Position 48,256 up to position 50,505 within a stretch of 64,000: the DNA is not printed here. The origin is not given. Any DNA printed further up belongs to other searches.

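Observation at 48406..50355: Pentaheme cytochrome c carrying a T9SS type-A C-terminal sorting domain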

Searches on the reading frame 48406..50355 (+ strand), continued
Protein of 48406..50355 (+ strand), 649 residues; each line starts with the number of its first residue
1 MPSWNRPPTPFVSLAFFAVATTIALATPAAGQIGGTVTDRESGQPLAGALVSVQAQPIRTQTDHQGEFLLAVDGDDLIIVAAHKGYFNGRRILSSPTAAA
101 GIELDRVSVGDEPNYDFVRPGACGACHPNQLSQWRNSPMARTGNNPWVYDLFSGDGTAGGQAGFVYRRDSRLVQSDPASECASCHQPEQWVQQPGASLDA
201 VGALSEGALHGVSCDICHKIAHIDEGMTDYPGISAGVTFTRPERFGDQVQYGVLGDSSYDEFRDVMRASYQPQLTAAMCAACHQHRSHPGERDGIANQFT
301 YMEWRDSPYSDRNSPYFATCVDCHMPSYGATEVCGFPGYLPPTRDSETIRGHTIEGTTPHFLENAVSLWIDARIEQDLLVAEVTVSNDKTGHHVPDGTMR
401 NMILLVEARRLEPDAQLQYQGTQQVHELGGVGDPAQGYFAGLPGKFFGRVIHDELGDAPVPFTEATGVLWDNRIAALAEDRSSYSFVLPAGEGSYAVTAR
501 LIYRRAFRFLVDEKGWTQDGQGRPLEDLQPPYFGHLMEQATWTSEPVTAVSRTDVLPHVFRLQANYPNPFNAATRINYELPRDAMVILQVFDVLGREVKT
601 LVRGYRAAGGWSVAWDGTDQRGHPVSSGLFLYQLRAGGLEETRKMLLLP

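Call 40: find_related_loci(query=A1, collection=genome_contigs, flank=10000)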
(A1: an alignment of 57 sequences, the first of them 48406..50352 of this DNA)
Query A1 (649 aa) in genome_contigs; peptide patterns used: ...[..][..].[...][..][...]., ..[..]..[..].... (x = any residue, [..] = any of these).
203 stretches matched a pattern; 187 encode a relative of the query (tblastn E <= 1e-3); the best 80 are kept; 79 distinct loci.
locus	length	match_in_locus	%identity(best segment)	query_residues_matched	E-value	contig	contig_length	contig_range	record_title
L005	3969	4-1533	66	147-648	0e+0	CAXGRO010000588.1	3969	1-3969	MAG TPA_asm: uncultured bacterium isolate ERR594323_concoct_206 genome assembly, contig: ERZ8580415.42642, whole genome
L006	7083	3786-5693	52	17-648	0e+0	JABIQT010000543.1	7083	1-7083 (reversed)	MAG: Candidatus Latescibacterota bacterium isolate SI072_bin148 k141_48222, whole genome shotgun sequence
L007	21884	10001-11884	54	28-648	0e+0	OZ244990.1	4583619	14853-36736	MAG: Candidatus Eiseniibacteriota bacterium isolate 2ac8f909-beb7-4024-9be3-18111db1b52c genome assembly, chromosome: 1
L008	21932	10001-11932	49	14-648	0e+0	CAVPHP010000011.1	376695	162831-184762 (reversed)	MAG: uncultured Ignavibacteriaceae bacterium isolate MFD09964.bin.2.124 genome assembly, contig: contig_4162, whole geno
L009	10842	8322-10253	49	14-648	0e+0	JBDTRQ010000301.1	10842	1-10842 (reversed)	MAG: Ignavibacteriota bacterium isolate cluster3_bin.250 NODE_27209_length_10842_cov_4.968110, whole genome shotgun sequ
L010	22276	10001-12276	54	16-648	0e+0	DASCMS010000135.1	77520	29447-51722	MAG TPA_asm: Candidatus Latescibacterota bacterium isolate Fu_MAG_110 c_000001775897, whole genome shotgun sequence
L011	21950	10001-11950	51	7-648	0e+0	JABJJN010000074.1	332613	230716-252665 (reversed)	MAG: Gemmatimonadetes bacterium isolate SI074_bin69 k141_2172364, whole genome shotgun sequence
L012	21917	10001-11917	50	12-648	0e+0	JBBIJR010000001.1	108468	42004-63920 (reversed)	MAG: Bacteroidota bacterium isolate QNS170220_bin_167 NODE_78_length_108468_cov_5.278177, whole genome shotgun sequence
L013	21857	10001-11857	50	26-638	0e+0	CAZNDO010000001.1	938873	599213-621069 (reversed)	MAG TPA_asm: uncultured Gemmatimonadota bacterium isolate binchicken_co242_78 genome assembly, contig: NODE_10_length_93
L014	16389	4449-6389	48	7-648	0e+0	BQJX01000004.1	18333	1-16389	MAG: Gemmatimonadota bacterium DHS20C21 DNA, sequence004, whole genome shotgun sequence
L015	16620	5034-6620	56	33-548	1e-176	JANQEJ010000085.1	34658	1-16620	MAG: Planctomycetota bacterium isolate PL23a_bin.129 k99_465548, whole genome shotgun sequence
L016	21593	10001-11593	53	20-542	4e-175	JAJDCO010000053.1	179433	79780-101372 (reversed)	MAG: Planctomycetota bacterium isolate OFTM77 OFTM77_52, whole genome shotgun sequence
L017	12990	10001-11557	54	31-539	6e-173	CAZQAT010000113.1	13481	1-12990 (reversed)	MAG TPA_asm: uncultured Planctomycetaceae bacterium isolate binchicken_co97_304 genome assembly, contig: NODE_18323_leng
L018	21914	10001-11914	47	20-648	4e-178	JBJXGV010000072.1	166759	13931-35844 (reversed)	MAG: bacterium isolate F1F2.bin.167 k127_7013420, whole genome shotgun sequence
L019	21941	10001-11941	47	12-648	1e-172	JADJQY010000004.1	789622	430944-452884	MAG: Candidatus Eisenbacteria bacterium isolate Fred_18-Q3-R57-64_MAXAC.354 tig00003548-10-7897160, whole genome shotgun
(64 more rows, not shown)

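Call 54: search_protein_families(library=ncbifam, proteins=[L004:11983-13890:+, L002:11960-13459:+, L001:4553-8020:-, L001:8064-9731:-, L002:14133-15431:+, L002:15491-17710:-], max_evalue=0.001)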
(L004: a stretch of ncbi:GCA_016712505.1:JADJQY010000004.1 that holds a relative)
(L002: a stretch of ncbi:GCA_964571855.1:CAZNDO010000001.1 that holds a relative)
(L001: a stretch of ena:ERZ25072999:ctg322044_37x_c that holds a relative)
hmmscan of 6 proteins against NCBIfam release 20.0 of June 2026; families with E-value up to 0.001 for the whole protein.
L004:11983-13890:+ (635 aa): 18 families
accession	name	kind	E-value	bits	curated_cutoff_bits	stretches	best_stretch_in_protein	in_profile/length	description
TIGR02163.1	napH_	subfamily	2.3e-13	50.3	213.05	1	182-265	168-254/255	NapH/MauN family ferredoxin-type protein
NF007013.0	PRK09477.1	equivalog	2.2e-11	43.4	234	1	183-266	192-278/286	quinol dehydrogenase ferredoxin subunit NapH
TIGR02917.1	PEP_TPR_lipo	equivalog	5.8e-08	31.1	312.2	1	459-584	658-781/899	XrtA/PEP-CTERM system TPR-repeat protein PrsT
NF043039.1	HgcAB_like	equivalog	5e-07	29.6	285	1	198-263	287-350/350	HgcAB-like fusion protein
NF006221.0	PRK08348.1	subfamily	5.7e-07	29.3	124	1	206-266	36-96/136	NADH-plastoquinone oxidoreductase subunit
NF045874.1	Vhu_polyferre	exception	1.3e-06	27.5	600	1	188-267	38-109/381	F420-non-reducing hydrogenase associated-polyferredoxin VhuB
TIGR04395.1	cutC_activ_rSAM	equivalog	3.3e-06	26.6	360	1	199-265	39-106/309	choline TMA-lyase-activating enzyme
NF038196.1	ferrodoxin_EFR1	subfamily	2.4e-05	24.5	75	1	208-266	179-233/242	EFR1 family ferrodoxin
TIGR02521.1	type_IV_pilW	equivalog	2.6e-05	23.9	154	1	476-569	36-129/234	type IV pilus biogenesis/stability protein PilW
NF052415.1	T3SS_chap_SctY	equivalog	3.7e-05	24.2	70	1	509-573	10-75/106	type III secretion apparatus assembly chaperone SctY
TIGR02494.1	PFLE_PFLC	subfamily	0.00015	21.1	174.35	1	200-265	34-100/293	glycyl-radical enzyme activating protein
NF008520.0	PRK11447.1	equivalog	0.00026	18.9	858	1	475-598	577-696/1157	cellulose synthase complex outer membrane protein BcsC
TIGR03939.1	PGA_TPR_OMP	equivalog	0.00031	19.1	366.65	1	451-584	33-165/800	poly-beta-1,6 N-acetyl-D-glucosamine export porin PgaA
NF033920.0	C39_PA2778_fam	equivalog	0.00037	20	150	0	516-592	167-243/255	PA2778 family cysteine peptidase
TIGR04510.1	mod_pep_cyc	subfamily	0.00047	18.8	400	1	441-574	505-638/814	putative peptide modification system cyclase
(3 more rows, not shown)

L002:11960-13459:+ (499 aa): 3 families
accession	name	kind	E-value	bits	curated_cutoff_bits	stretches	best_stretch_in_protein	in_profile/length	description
NF007013.0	PRK09477.1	equivalog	2.7e-11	43.1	234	1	189-280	182-277/286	quinol dehydrogenase ferredoxin subunit NapH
TIGR02163.1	napH_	subfamily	5.3e-11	42.5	213.05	1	186-279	156-253/255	NapH/MauN family ferredoxin-type protein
NF045874.1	Vhu_polyferre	exception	0.00038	19.3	600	1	204-274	38-101/381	F420-non-reducing hydrogenase associated-polyferredoxin VhuB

L001:4553-8020:- (1155 aa): 22 families
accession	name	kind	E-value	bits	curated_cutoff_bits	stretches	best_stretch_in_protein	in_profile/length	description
TIGR03479.1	DMSO_red_II_alp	subfamily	1.7e-101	340.8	984.75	2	269-765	188-656/913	molybdopterin-dependent oxidoreductase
NF042978.1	EthbenzDh_ebdA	equivalog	4.6e-53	180.2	2000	3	302-577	243-490/977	ethylbenzene dehydrogenase subunit alpha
TIGR02166.1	dmsA_ynfE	subfamily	1e-46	159.4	777.7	4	274-387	181-298/794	DMSO/selenate family reductase complex A subunit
TIGR01580.1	narG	equivalog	2.3e-46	158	1084.15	3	269-397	209-343/1235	nitrate reductase subunit alpha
TIGR01591.1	Fdh-alpha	equivalog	4.6e-33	114.2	666.25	3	292-388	142-239/672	formate dehydrogenase subunit alpha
NF012032.0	PRK15488.1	equivalog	1.2e-28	99.6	694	2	302-388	193-281/759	thiosulfate reductase PhsA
NF041885.1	selenate_YnfE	exception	6.9e-25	87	1675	2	299-387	212-305/805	selenate/tellurate reductase subunit YnfE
NF011566.1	PRK14990.1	exception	1.4e-24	86.2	1600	3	295-387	221-318/814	dimethylsulfoxide reductase subunit A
NF041884.1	selenate_YnfF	exception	3.8e-22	78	1650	2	299-387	205-298/798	selenate/tellurate reductase subunit YnfF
TIGR00509.1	bisC_fam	subfamily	1.4e-21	76.5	1017.55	2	641-756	401-512/772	molybdopterin guanine dinucleotide-containing S/N-oxide reductase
TIGR01553.1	formate-DH-alph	equivalog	1.4e-20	72.7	814.2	1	300-411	216-324/1009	formate dehydrogenase-N subunit alpha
NF047855.1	AssmNtatRedNasC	equivalog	1.1e-18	66.9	1100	1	300-388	175-263/708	assimilatory nitrate reductase catalytic subunit NasC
NF041513.1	formate_DH_Act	exception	3.3e-18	64.9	1400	1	300-571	207-474/1067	formate dehydrogenase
NF011682.0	PRK15102.1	equivalog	1.6e-17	62.9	909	1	512-753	344-570/829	trimethylamine-N-oxide reductase TorA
TIGR02164.1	torA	equivalog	2e-16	59.3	1465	1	533-753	360-566/824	trimethylamine-N-oxide reductase TorA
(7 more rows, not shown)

L001:8064-9731:- (555 aa): 8 families
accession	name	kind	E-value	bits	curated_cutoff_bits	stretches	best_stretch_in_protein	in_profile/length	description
TIGR03477.1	DMSO_red_II_gam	subfamily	2.2e-38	131.7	169.85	2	303-405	9-118/206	DMSO reductase family type II enzyme, heme b subunit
NF042980.1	EthbenzDh_ebdC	equivalog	4.3e-19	68.8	400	2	336-409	57-129/214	ethylbenzene dehydrogenase subunit gamma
NF011054.0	PRK14486.1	equivalog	5.8e-12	45.7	447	1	60-161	205-291/294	putative bifunctional cbb3-type cytochrome c oxidase subunit II/cytochrome c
TIGR00782.1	ccoP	equivalog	4e-11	42.8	179.95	1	189-290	103-201/285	cytochrome-c oxidase, cbb3-type subunit III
NF033864.1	cytochrome579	equivalog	1.2e-08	34.9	280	1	64-161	43-140/179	cytochrome 579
NF050122.1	bc1_QcrC_actin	exception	1.1e-05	24.9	200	0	65-95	36-66/253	cytochrome bc1 complex diheme cytochrome c subunit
TIGR04494.1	c550_PedF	equivalog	8.2e-05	22.5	122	0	65-96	46-77/133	cytochrome c-550 PedF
TIGR03872.1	cytochrome_MoxG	equivalog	0.0004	20.5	147.8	0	194-239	45-89/133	cytochrome c(L), periplasmic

L002:14133-15431:+ (432 aa): 7 families
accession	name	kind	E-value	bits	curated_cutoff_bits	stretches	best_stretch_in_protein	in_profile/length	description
NF041198.1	UshA_like_PCGU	equivalog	1e-07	30.9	275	1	32-121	400-480/519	UshA-like (seleno)protein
TIGR03508.1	decahem_SO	subfamily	5.7e-05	22.7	192.2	0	39-123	33-104/258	DmsE family decaheme c-type cytochrome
NF040886.1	cyt_C_like_Sec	equivalog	6e-05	21.8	250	0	150-315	188-334/423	multiheme c-type cytochrome (seleno)protein ExtKL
NF008659.0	PRK11659.1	equivalog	7.3e-05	22.5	184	0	57-122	86-144/188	cytochrome c nitrite reductase pentaheme subunit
TIGR03146.1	cyt_nit_nrfB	equivalog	8.4e-05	22.9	166.6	0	77-122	81-118/145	cytochrome c nitrite reductase pentaheme subunit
NF041028.1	decahem_GSU2203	exception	0.00014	21.2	325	0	39-123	66-135/317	GSU2203 family decaheme c-type cytochrome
TIGR03153.1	cytochr_NrfH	equivalog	0.00036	20.6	134.2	0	164-211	25-63/138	cytochrome c nitrite reductase small subunit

L002:15491-17710:- (739 aa): 15 families
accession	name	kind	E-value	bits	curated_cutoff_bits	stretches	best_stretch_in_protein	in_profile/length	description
TIGR03866.1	PQQ_ABC_repeats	subfamily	2.6e-23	82.6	287.3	1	36-195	42-194/310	PQQ-dependent catabolism-associated beta-propeller protein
TIGR02276.1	beta_rpt_yvtn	repeat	4.9e-22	77.6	27.85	2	89-130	1-42/42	beta-propeller repeat protein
NF052342.1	hydrazine_BC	exception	3e-20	72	1250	3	567-626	629-689/690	hydrazine synthase subunit beta-gamma fusion subunit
NF052341.1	hydrazine_gamma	equivalog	7e-17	61.4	625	2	567-626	278-338/339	hydrazine synthase subunit gamma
NF052340.1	hydrazine_beta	equivalog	2.3e-11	43.4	560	1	39-176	37-174/372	hydrazine synthase subunit beta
NF052280.1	7_blade_YncE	equivalog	1.5e-10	40.4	400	1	90-181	226-316/338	7-bladed beta-propeller protein YncE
NF052460.1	L-NosZ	equivalog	1.4e-08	33.7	700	1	45-176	142-270/480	clade III lactonase-type nitrous-oxide reductase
TIGR03791.1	TTQ_mauG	equivalog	4.9e-08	32.5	443.85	1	514-601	155-245/291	tryptophan tryptophylquinone biosynthesis enzyme MauG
NF033707.1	T9SS_sortase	equivalog_domain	2.7e-07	28.7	420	1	651-724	999-1076/1095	type IX secretion system sortase PorU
TIGR04039.1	MXAN_0977_Heme2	hypoth_equivalog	3.8e-07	29.5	362.85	0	552-605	226-280/336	MbnH family di-heme enzyme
NF009276.0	PRK12633.1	equivalog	1.9e-06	27.8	383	1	659-738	115-194/234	flagellar basal body rod modification protein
NF048007.1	MmpL3Stblzr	equivalog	4.6e-06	26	600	1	97-181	241-325/366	MmpL3/TtfA transport complex stabilizer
NF005176.1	PRK06655.1-1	equivalog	4.2e-05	23.6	230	1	664-726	88-150/197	flagellar hook assembly protein FlgD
TIGR03981.2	SAM_quin_mod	hypoth_equivalog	0.00011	21.2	340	0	514-602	263-361/411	His-Xaa-Ser system-associated MauG-like protein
NF052323.1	T9SSA_dep_M6i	equivalog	0.00079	17.5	600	0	653-735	960-1036/1043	T9SS-dependent M6-like inactivated metalloprotease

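Call 79: find_encoding_contigs(protein=window:48406-50355:+, flank=2000, max_places=3)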
Protein window:48406-50355:+ (649 aa): 4 contigs read that carry it; 3 places shown.
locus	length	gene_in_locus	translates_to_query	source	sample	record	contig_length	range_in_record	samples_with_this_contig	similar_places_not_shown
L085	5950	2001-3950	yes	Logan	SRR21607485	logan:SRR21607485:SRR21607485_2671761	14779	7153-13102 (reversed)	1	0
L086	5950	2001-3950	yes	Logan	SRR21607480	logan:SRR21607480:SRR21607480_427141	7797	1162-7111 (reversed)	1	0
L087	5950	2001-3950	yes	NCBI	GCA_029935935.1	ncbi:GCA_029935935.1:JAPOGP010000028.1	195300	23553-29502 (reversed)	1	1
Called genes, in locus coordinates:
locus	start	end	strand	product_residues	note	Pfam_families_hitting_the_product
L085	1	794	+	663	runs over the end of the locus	PF20581:DUF6785, PF20580:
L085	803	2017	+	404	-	PF13229:Beta_helix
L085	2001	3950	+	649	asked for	PF13620:CarboxypepD_reg (weak), PF13715:CarbopepD_reg_2 (weak), PF13435:Cytochrome_C554 (faint), PF22113:Mtrc-MtrF_II-IV_dom (faint), PF13860:FlgD_ig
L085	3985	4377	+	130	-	-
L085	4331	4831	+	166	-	-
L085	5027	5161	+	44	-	-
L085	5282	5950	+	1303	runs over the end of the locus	PF06452:CBM9_1, PF07995:GSDH, PF22807:TrAA12, PF23500:DUF7133, PF13860:FlgD_ig (weak)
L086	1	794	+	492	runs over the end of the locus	?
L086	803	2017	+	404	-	PF13229:Beta_helix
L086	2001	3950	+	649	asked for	PF13620:CarboxypepD_reg (weak), PF13715:CarbopepD_reg_2 (weak), PF13435:Cytochrome_C554 (faint), PF22113:Mtrc-MtrF_II-IV_dom (faint), PF13860:FlgD_ig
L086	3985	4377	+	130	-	-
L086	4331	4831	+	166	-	-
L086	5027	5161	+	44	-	-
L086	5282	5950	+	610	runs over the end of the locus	?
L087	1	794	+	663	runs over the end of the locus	PF20581:DUF6785, PF20580:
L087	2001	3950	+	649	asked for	PF13620:CarboxypepD_reg (weak), PF13715:CarbopepD_reg_2 (weak), PF13435:Cytochrome_C554 (faint), PF22113:Mtrc-MtrF_II-IV_dom (faint), PF13860:FlgD_ig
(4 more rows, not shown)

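Call 81: find_encoding_contigs(protein=P0012, flank=8000, max_places=1)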
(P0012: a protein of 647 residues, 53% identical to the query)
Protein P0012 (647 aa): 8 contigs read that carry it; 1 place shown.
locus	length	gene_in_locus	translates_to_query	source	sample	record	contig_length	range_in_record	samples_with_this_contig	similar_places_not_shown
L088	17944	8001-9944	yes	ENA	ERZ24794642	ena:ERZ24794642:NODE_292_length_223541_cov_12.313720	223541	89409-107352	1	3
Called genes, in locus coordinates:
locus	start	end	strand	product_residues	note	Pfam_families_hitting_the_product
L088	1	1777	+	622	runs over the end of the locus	PF02730:AFOR_N, PF01314:AFOR_C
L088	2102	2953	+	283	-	PF00696:AA_kinase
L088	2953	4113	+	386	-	-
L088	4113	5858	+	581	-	PF16743:PliI (faint), PF13517:FG-GAP_3, PF01839:FG-GAP (weak), PF13517:FG-GAP_3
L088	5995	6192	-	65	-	-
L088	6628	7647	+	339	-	-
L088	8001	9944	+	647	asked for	PF14522:Cytochrome_C7 (faint), PF22113:Mtrc-MtrF_II-IV_dom (faint), PF18962:Por_Secre_tail (weak), PF13860:FlgD_ig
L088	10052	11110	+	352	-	PF01208:URO-D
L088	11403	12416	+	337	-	PF01208:URO-D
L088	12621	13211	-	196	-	PF01596:Methyltransf_3, PF13578:Methyltransf_24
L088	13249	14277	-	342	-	PF01208:URO-D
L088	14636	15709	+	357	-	PF01208:URO-D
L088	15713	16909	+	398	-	PF01208:URO-D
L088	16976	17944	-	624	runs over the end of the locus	PF02730:AFOR_N, PF01314:AFOR_C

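Call 82: find_encoding_contigs(protein=P0005, flank=8000, max_places=1)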
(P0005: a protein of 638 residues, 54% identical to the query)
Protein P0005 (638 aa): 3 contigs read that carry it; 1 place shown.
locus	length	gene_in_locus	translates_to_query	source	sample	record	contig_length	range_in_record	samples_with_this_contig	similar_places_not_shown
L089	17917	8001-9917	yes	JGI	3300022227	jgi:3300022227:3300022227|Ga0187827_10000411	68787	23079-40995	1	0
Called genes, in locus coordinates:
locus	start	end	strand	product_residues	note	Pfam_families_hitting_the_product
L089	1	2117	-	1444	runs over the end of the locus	PF13884:Peptidase_S74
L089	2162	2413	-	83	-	-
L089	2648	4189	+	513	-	PF00884:Sulfatase, PF16347:SGSH_C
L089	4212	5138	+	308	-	PF01869:BcrAD_BadFG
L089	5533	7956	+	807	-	PF23500:DUF7133, PF07995:GSDH (faint), PF22807:TrAA12, PF13860:FlgD_ig, PF18962:Por_Secre_tail (weak)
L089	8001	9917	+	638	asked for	PF13620:CarboxypepD_reg, PF13715:CarbopepD_reg_2 (weak), PF13435:Cytochrome_C554 (faint), PF13860:FlgD_ig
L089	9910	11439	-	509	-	PF00005:ABC_tran, PF02463:SMC_N (faint), PF13401:AAA_22 (faint), PF13555:AAA_29 (faint), PF13304:AAA_21 (faint), PF13521:AAA_28 (faint), PF00005:ABC_tran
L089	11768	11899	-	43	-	-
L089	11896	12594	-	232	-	-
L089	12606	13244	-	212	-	-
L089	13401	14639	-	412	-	PF01244:Peptidase_M19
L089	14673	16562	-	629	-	PF10920:DUF2705, PF12679:ABC2_membrane_2, PF12730:ABC2_membrane_4 (weak)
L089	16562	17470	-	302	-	PF00005:ABC_tran, PF13304:AAA_21 (faint)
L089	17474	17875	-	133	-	PF00392:GntR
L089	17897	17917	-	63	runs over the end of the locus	-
